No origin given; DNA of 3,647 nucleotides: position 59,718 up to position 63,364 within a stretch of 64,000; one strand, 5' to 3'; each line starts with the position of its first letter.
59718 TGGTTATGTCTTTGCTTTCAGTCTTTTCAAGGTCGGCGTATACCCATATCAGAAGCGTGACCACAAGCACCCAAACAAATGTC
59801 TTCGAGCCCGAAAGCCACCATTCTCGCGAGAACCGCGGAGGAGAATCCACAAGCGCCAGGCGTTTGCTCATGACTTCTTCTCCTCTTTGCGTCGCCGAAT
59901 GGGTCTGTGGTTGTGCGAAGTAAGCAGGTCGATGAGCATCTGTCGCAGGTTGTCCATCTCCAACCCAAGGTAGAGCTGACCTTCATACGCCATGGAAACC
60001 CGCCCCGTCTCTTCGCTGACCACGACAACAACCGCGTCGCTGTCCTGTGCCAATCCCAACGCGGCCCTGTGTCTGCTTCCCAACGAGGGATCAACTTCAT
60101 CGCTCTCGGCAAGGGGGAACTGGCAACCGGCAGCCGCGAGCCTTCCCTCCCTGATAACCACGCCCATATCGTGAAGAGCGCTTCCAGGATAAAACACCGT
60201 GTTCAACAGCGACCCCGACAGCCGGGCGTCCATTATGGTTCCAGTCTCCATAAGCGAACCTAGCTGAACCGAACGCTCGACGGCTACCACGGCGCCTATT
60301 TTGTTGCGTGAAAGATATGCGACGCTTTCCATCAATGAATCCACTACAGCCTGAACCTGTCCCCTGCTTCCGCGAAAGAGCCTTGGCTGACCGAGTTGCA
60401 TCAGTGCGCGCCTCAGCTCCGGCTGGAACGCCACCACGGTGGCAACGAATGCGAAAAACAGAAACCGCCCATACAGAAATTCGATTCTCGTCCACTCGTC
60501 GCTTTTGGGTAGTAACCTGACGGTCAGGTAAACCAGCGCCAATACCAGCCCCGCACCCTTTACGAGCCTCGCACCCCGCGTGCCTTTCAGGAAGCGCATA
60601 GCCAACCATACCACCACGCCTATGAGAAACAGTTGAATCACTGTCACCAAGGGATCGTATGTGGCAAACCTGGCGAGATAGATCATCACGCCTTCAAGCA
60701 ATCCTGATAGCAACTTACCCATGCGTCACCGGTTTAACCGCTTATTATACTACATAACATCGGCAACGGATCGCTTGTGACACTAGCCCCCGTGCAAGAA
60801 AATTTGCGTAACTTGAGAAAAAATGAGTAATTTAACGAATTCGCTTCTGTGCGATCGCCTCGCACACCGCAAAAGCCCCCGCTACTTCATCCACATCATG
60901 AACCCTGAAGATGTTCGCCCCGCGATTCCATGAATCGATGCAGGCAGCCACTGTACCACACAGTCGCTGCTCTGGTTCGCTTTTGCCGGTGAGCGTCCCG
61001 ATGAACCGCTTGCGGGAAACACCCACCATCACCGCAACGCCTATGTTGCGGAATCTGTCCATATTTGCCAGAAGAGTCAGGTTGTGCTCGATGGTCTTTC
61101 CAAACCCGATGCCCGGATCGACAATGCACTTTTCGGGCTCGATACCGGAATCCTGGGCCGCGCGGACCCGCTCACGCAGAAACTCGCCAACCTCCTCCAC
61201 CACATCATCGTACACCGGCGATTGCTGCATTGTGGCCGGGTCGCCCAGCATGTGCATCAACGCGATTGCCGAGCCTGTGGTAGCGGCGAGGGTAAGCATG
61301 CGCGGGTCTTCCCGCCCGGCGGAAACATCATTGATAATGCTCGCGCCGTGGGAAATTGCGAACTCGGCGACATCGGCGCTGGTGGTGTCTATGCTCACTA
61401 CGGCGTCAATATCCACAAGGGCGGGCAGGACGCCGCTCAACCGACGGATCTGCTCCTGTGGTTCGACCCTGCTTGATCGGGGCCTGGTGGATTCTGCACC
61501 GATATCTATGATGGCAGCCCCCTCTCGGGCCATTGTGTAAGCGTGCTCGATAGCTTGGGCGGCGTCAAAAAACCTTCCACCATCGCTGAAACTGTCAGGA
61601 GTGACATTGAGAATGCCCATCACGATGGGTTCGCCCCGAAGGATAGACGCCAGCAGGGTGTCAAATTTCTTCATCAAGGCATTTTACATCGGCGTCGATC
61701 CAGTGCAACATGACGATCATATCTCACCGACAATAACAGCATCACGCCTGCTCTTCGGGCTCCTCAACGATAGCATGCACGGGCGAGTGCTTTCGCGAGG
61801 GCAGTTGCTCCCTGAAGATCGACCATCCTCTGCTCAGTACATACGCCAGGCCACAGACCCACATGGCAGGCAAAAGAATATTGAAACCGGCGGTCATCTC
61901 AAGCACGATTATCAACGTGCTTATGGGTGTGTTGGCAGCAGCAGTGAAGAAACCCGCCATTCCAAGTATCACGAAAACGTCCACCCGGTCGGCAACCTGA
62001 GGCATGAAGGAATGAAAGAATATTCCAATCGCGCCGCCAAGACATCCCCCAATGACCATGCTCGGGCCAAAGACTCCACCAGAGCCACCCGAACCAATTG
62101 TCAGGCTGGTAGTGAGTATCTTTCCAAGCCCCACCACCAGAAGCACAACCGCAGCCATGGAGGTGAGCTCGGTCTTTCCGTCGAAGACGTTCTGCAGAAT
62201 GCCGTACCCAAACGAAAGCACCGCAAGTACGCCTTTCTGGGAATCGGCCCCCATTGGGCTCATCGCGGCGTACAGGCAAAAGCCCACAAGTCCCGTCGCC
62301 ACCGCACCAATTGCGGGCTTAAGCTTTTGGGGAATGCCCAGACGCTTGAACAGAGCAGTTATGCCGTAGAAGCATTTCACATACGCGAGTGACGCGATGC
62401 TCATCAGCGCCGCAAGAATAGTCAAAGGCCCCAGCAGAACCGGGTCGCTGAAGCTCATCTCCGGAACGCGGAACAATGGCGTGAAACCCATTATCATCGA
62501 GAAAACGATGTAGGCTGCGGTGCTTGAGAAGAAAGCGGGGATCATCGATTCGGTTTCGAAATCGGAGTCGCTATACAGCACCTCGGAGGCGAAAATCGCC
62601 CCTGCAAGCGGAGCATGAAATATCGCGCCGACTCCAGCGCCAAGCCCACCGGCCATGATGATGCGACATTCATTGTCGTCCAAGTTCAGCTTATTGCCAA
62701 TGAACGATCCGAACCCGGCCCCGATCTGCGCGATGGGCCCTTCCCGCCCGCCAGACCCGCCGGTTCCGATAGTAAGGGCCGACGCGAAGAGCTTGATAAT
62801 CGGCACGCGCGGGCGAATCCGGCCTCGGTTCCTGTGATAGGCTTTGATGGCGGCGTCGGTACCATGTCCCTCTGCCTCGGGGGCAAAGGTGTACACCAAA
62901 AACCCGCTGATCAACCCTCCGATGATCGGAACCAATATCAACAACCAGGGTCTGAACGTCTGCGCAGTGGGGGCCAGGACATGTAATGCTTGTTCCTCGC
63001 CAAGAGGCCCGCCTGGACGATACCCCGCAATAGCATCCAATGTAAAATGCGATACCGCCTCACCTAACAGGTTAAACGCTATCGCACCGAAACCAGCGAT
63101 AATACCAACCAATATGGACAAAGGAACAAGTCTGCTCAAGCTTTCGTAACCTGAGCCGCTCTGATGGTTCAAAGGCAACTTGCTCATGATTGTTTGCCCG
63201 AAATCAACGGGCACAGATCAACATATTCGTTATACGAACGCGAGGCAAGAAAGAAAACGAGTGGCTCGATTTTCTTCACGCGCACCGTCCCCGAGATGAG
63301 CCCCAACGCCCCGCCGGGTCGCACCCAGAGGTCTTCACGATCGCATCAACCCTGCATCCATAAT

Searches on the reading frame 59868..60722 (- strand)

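Call 38: search_protein_families(library=pfam, proteins=[window:59868-60722:-], max_evalue=0.001)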
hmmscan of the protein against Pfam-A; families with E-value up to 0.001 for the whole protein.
window:59868-60722:- (284 aa): 1 family
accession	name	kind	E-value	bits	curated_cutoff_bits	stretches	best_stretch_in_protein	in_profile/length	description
PF02457.21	DAC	-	1.3e-35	121.9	27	1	132-249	2-118/119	DisA bacterial checkpoint controller nucleotide-binding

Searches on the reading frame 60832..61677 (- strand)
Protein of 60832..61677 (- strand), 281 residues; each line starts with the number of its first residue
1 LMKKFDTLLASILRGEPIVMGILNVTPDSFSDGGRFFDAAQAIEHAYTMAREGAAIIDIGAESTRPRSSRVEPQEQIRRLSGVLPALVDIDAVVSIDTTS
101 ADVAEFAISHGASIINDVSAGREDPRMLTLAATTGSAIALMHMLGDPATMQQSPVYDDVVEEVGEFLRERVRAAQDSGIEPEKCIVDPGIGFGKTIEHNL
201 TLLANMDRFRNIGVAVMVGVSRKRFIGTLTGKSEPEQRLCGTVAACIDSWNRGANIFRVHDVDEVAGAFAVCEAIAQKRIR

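Call 38: search_protein_families(library=pfam, proteins=[window:60832-61677:-], max_evalue=0.001)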
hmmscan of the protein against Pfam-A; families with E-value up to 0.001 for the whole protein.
window:60832-61677:- (281 aa): 1 family
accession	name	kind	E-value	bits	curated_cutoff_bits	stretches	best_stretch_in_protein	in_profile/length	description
PF00809.28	Pterin_bind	-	6.3e-82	275.3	25.5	1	20-260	1-244/244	Pterin binding enzyme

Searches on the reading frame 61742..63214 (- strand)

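Call 38: search_protein_families(library=pfam, proteins=[window:61742-63214:-], max_evalue=0.001)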
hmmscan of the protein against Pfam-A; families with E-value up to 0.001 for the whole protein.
window:61742-63214:- (490 aa): 1 family
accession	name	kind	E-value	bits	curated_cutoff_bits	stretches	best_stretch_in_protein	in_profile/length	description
PF00654.25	Voltage_CLC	-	1.4e-89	301.1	24.8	1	99-462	1-346/346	Voltage gated chloride channel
